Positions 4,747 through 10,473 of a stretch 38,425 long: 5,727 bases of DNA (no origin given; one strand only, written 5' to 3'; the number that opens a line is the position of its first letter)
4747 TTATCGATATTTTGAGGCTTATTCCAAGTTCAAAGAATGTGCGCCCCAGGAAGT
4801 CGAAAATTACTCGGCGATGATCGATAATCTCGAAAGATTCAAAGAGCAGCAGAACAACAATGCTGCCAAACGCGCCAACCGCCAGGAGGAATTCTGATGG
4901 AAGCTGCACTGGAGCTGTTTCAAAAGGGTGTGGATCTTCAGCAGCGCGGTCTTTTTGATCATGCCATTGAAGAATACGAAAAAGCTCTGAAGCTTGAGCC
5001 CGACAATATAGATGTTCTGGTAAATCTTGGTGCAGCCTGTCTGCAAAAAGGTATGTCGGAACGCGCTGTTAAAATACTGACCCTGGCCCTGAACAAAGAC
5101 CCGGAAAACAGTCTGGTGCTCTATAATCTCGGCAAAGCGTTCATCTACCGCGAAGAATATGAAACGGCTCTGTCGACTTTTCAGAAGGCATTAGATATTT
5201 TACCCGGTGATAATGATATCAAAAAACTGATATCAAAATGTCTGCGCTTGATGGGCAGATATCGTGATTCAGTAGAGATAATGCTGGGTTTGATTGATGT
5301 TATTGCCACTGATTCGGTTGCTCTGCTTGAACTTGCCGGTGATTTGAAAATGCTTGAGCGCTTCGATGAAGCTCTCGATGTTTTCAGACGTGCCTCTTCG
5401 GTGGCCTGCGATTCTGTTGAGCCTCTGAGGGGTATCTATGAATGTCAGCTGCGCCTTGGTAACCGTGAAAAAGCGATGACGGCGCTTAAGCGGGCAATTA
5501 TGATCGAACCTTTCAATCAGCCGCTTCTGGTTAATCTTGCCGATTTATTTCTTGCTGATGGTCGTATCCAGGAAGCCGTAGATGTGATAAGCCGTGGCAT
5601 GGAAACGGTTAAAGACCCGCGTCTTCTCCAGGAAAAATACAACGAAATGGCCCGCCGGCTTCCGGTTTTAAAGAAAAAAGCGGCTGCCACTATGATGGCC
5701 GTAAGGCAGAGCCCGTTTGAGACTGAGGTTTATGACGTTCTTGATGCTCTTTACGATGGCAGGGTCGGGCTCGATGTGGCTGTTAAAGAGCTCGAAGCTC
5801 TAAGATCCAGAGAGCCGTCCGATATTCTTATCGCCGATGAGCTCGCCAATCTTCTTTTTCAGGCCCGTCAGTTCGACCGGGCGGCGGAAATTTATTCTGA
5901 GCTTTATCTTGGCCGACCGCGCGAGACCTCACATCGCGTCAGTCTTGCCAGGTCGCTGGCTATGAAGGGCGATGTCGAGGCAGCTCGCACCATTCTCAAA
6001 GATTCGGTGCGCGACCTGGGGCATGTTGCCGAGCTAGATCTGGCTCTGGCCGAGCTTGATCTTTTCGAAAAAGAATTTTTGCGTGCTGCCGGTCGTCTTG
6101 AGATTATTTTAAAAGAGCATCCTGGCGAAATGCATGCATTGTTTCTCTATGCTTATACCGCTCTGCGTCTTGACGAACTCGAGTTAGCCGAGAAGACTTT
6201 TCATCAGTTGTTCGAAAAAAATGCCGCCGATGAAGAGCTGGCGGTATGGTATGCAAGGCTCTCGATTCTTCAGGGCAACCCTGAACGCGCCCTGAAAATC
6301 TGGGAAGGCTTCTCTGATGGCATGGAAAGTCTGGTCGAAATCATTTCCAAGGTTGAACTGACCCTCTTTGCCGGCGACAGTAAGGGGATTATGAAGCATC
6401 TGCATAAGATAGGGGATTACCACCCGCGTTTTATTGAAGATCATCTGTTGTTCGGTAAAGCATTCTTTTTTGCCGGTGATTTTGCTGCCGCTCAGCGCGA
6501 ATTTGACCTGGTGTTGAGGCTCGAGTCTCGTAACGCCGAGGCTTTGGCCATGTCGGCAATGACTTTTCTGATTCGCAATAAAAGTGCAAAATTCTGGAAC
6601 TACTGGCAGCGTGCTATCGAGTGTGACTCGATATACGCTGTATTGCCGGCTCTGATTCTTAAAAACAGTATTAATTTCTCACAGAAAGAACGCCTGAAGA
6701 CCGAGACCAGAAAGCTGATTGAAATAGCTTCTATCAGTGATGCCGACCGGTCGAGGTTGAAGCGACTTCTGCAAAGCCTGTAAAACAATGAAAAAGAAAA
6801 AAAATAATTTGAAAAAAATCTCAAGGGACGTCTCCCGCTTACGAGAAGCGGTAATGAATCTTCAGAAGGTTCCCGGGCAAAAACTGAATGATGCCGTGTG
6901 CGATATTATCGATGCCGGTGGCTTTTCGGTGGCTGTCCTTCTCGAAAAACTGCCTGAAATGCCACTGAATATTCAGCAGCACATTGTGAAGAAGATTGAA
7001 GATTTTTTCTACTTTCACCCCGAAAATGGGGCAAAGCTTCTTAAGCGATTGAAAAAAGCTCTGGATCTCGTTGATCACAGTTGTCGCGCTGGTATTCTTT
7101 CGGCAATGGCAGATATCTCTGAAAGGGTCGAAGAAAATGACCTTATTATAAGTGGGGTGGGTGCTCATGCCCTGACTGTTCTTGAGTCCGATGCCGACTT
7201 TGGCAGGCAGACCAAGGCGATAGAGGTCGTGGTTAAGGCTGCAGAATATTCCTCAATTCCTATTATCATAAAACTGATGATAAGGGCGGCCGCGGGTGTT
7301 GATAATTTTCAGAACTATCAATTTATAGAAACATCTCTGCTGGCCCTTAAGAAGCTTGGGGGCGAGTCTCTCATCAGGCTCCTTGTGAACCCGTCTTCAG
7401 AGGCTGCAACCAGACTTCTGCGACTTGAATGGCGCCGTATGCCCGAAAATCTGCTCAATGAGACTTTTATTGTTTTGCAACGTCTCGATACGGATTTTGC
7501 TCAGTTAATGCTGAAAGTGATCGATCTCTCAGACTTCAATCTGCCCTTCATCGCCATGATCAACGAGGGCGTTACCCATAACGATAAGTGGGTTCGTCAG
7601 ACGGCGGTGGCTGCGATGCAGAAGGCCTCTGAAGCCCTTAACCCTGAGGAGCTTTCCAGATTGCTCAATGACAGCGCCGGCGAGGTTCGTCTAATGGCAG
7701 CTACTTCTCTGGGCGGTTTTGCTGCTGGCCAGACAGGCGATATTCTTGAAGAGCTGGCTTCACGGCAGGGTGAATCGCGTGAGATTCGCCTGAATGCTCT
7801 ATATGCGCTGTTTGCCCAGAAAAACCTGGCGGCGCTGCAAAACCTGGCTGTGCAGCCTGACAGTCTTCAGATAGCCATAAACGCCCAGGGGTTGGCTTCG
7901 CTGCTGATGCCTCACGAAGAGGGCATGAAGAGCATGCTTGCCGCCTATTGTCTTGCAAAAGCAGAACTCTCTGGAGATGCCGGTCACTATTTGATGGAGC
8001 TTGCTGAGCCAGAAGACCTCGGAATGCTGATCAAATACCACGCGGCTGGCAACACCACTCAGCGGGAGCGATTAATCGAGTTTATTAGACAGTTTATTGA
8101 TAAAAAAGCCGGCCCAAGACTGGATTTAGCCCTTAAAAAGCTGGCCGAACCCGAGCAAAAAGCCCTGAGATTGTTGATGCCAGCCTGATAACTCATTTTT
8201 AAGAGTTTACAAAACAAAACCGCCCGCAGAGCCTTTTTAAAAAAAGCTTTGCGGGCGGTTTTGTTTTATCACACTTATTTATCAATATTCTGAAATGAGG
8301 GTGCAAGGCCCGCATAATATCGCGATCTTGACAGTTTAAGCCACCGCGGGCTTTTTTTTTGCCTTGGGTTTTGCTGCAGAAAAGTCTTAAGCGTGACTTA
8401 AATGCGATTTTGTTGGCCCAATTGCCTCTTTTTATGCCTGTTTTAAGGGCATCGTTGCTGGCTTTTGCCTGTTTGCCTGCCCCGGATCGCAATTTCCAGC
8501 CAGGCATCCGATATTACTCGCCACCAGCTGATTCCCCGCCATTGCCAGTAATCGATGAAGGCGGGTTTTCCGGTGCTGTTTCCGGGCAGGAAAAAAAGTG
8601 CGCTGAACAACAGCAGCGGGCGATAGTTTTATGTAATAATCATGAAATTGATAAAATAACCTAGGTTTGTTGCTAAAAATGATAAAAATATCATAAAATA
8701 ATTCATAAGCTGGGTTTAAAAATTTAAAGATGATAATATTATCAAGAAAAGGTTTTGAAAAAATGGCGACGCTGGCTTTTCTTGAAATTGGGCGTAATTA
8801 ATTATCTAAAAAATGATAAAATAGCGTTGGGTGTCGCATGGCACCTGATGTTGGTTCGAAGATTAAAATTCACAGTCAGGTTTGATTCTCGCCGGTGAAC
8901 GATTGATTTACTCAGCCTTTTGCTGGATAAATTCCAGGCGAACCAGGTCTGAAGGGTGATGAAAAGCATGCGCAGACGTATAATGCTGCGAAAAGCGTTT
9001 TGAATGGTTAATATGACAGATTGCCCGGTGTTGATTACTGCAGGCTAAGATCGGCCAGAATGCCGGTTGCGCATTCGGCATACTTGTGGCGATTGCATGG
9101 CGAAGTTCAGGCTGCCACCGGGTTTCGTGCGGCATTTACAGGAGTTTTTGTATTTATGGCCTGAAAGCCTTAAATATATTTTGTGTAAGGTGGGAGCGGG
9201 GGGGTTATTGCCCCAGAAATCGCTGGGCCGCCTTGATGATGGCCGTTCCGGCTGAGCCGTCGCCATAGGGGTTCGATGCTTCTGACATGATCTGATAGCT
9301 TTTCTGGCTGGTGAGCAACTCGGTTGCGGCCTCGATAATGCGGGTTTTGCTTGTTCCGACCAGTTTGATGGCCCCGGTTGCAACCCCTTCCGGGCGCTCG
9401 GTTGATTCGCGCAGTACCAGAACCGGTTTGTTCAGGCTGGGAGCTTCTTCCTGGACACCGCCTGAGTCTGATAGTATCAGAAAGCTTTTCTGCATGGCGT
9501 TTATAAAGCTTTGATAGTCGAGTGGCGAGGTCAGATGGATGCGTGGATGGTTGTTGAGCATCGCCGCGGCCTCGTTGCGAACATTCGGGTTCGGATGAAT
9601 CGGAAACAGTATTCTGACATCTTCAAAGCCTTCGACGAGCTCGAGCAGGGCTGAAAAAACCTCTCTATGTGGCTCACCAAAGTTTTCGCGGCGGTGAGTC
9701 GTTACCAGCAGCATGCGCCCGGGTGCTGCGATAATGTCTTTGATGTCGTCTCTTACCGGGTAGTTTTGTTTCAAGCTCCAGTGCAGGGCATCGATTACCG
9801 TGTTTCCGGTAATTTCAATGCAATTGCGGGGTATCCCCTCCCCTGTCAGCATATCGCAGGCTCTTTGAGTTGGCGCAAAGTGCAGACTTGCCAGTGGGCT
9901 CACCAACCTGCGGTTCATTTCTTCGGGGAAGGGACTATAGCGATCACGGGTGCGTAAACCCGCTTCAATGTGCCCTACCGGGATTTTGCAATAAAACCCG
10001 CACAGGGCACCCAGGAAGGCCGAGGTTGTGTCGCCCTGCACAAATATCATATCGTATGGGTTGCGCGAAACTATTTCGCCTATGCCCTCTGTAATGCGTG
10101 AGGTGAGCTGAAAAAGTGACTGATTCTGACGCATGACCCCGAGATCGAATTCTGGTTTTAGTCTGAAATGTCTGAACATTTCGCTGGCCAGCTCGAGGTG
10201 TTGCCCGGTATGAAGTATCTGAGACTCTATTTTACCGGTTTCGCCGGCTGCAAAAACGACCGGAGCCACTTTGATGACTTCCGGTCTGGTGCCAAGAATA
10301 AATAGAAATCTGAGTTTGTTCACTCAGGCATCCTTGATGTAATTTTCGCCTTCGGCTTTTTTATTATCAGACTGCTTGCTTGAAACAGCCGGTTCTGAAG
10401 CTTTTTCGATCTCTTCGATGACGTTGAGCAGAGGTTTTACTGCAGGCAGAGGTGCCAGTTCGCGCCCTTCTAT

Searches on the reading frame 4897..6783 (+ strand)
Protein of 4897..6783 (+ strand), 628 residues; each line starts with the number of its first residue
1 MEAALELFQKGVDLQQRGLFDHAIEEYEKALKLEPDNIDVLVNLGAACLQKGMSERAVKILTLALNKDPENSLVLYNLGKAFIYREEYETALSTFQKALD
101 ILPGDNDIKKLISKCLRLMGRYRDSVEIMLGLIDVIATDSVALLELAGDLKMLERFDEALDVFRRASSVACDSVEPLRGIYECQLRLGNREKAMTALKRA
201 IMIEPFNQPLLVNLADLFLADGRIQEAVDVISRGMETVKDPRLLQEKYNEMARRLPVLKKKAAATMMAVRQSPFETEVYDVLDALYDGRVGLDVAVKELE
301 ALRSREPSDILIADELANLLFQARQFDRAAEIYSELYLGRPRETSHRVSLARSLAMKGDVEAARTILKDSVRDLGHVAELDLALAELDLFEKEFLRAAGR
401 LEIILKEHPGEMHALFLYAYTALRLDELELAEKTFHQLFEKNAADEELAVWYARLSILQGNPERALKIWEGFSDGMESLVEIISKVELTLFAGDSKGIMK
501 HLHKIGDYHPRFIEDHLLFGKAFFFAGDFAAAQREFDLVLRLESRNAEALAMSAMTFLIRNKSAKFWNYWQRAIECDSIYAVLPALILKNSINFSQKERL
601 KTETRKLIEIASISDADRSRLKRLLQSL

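Call 11: search_protein_families(library=pfam, proteins=[window:4897-6783:+], max_evalue=0.01)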
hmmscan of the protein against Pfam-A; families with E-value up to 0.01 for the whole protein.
window:4897-6783:+ (628 aa): 29 families (the best 25 are shown)
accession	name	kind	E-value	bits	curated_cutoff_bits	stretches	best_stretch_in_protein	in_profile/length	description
PF14559.12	TPR_19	-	3.4e-37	127.1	25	5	16-74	3-61/68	Tetratricopeptide repeat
PF07719.23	TPR_2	-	5.9e-30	101.3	27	2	5-37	2-34/34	Tetratricopeptide repeat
PF13428.12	TPR_14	-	2.5e-26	89.9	23.5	1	14-46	11-43/44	Tetratricopeptide repeat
PF13432.12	TPR_16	-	1.1e-25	90.1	32.7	2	316-368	3-55/65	Tetratricopeptide repeat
PF00515.34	TPR_1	-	9.8e-25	85.8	27.8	2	74-104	3-33/34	Tetratricopeptide repeat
PF13431.12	TPR_17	-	7e-20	70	24.4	1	27-58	2-33/34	Tetratricopeptide repeat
PF23914.1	TPR_CcmH_CycH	-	2.1e-18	67.1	42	1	20-106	66-155/158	Cytochrome c-type biogenesis protein H TPR domain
PF13414.12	TPR_11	-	2.2e-18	66.1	26.8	1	16-52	6-42/42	TPR repeat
PF13181.12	TPR_8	-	3.2e-18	64.7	25.7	0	15-37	12-34/34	Tetratricopeptide repeat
PF13424.12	TPR_12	-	3.5e-18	66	30.1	1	9-66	8-73/77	Tetratricopeptide repeat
PF13176.12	TPR_7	-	9.2e-17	60.1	27.9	1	75-107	2-34/36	Tetratricopeptide repeat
PF12895.13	ANAPC3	-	3.5e-14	53.3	27.2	0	18-98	3-82/82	Anaphase-promoting complex, cyclosome, subunit 3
PF13174.12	TPR_6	-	2.7e-11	43.8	26.3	0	74-100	2-28/33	Tetratricopeptide repeat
PF25060.1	ARM_TT21_2nd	-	3e-10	40.5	27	0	497-550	206-259/270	Tetratricopeptide repeat protein 21 second ARM domain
PF14561.12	TPR_20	-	6.3e-10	39.7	25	0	23-69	7-53/90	Tetratricopeptide repeat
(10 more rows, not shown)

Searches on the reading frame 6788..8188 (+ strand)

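Call 11: search_protein_families(library=pfam, proteins=[window:6788-8188:+], max_evalue=0.01)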
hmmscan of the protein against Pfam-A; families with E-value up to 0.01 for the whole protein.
window:6788-8188:+ (466 aa): 3 families
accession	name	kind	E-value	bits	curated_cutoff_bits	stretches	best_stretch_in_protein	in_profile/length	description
PF13646.12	HEAT_2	-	2.2e-06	28.3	27.7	1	289-353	5-67/88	HEAT repeats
PF24993.1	GNC1_N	-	4.2e-05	23.8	26.3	0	228-283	57-109/134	Stalled ribosome sensor GCN1 N-terminal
PF02985.28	HEAT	-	0.00012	22.5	23.5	0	289-312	5-28/31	HEAT repeat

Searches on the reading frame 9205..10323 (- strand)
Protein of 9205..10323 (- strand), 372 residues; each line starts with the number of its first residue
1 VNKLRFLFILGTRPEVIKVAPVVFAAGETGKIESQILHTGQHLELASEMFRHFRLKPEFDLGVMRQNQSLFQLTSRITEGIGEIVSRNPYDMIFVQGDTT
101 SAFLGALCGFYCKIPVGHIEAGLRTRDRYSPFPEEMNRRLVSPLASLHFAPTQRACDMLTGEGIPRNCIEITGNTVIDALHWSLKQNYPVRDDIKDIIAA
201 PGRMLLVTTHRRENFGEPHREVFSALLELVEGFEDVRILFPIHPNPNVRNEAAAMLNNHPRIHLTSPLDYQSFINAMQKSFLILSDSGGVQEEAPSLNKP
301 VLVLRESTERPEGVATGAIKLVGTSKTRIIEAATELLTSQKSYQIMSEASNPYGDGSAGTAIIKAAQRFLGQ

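Call 11: search_protein_families(library=pfam, proteins=[window:9205-10323:-], max_evalue=0.01)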
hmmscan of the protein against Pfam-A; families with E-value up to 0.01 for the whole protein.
window:9205-10323:- (372 aa): 1 family
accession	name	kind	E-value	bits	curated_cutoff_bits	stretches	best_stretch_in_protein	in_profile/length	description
PF02350.25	Epimerase_2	-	2.2e-108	362.7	30.6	1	29-365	6-345/347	UDP-N-acetylglucosamine 2-epimerase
